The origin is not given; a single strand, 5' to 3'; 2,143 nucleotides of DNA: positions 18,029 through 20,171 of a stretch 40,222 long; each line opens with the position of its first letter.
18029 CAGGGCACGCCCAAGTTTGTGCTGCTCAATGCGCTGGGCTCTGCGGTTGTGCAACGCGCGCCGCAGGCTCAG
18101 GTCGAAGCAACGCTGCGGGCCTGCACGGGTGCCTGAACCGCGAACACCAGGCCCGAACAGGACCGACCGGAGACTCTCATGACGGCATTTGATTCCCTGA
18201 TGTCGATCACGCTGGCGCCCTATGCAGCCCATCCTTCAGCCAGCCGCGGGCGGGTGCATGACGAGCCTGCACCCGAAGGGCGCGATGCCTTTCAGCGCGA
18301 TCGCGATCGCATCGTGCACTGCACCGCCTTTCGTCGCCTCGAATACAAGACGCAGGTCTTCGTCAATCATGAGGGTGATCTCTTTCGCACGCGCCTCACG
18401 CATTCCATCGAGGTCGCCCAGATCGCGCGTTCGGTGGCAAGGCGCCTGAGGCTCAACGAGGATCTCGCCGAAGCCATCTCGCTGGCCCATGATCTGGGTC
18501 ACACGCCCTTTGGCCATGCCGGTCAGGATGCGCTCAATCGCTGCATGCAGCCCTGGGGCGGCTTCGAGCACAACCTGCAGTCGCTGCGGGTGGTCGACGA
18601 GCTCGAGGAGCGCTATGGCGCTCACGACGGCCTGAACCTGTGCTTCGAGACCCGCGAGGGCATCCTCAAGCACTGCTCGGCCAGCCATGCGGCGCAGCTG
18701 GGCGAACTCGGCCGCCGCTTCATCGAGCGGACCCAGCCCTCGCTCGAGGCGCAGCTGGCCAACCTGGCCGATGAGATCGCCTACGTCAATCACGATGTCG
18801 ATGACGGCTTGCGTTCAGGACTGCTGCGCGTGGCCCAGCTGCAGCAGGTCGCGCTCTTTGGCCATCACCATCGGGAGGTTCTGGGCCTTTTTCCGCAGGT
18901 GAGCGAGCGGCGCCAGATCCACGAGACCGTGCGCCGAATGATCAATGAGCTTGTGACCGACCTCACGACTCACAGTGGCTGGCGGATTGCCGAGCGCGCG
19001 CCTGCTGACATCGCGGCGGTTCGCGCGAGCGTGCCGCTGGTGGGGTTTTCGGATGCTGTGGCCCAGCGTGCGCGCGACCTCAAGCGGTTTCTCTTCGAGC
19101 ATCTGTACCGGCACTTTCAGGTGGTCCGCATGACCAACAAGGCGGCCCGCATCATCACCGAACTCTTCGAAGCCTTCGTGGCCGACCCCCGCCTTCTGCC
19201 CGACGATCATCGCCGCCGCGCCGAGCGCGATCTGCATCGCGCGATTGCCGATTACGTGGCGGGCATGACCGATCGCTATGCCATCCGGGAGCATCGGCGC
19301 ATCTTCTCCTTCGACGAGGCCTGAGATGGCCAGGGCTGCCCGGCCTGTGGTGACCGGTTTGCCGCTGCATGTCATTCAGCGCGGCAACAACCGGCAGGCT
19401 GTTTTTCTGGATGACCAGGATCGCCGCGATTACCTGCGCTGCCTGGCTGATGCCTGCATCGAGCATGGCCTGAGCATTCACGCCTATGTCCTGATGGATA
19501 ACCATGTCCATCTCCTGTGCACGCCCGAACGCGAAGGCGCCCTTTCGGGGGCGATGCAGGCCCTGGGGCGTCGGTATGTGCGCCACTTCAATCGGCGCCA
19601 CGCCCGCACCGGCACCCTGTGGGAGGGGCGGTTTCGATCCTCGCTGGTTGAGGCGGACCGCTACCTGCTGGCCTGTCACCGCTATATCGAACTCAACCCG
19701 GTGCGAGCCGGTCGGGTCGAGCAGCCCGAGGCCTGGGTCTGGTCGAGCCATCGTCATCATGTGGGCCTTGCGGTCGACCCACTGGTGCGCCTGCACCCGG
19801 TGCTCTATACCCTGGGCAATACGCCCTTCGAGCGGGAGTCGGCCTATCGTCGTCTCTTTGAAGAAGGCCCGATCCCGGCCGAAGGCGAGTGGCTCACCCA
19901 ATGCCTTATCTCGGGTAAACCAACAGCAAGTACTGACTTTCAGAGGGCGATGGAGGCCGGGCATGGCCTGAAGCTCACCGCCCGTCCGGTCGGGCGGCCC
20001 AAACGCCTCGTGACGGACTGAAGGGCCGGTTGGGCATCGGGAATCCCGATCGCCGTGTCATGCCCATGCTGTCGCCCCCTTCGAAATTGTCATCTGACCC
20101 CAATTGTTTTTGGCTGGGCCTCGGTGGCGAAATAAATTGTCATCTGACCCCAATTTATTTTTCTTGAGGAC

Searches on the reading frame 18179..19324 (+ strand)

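Call 62: search_protein_families(library=pfam, proteins=[window:18179-19324:+], max_evalue=0.0001)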
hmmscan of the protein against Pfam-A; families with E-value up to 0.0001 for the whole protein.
window:18179-19324:+ (381 aa): 2 families
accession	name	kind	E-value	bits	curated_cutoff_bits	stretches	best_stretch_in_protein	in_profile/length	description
PF13286.11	HD_assoc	-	4e-30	104.6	22.2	1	288-374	1-91/91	Phosphohydrolase-associated domain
PF01966.28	HD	-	2.2e-13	51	22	1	72-201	1-114/116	HD domain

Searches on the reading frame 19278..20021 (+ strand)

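Call 62: search_protein_families(library=pfam, proteins=[window:19278-20021:+], max_evalue=0.0001)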
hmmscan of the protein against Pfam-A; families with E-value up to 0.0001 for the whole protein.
window:19278-20021:+ (247 aa): 1 family
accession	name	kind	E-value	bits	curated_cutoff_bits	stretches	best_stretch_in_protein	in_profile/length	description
PF01797.21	Y1_Tnp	-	4.8e-14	53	23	1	25-138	2-119/121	Transposase IS200 like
